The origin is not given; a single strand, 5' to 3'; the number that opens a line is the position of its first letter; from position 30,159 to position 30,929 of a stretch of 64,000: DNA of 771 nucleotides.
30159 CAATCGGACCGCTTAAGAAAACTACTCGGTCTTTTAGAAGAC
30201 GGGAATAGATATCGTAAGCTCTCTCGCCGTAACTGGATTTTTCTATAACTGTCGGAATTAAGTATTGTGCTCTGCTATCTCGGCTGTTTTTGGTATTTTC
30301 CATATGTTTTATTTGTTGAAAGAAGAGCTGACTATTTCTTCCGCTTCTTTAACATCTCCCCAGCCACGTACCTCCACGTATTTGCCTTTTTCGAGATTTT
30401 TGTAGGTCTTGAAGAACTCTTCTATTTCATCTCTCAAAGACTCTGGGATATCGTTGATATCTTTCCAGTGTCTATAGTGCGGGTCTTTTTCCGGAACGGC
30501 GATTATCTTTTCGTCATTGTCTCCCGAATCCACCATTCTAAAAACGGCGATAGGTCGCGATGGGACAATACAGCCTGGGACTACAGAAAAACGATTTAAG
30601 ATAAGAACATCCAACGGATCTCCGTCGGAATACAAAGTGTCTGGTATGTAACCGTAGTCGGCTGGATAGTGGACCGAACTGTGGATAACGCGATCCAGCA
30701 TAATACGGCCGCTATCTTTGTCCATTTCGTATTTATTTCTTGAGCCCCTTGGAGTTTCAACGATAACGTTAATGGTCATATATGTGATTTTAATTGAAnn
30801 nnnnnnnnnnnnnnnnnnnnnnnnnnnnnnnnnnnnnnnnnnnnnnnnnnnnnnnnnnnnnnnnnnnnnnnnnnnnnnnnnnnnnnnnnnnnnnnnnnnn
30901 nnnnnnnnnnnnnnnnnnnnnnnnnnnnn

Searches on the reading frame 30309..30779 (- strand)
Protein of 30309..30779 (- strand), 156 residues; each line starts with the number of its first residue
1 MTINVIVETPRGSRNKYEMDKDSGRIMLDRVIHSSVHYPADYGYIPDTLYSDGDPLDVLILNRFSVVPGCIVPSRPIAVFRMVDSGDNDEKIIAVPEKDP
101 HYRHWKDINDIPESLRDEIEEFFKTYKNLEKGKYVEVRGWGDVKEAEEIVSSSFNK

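Call 57: search_protein_families(library=pfam, proteins=[window:30309-30779:-], max_evalue=0.01)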
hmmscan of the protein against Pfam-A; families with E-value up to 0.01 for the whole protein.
window:30309-30779:- (156 aa): 1 family
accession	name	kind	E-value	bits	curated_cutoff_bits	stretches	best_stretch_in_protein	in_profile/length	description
PF00719.24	Pyrophosphatase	-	2.8e-58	196.5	23.5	1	5-154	1-149/153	Inorganic pyrophosphatase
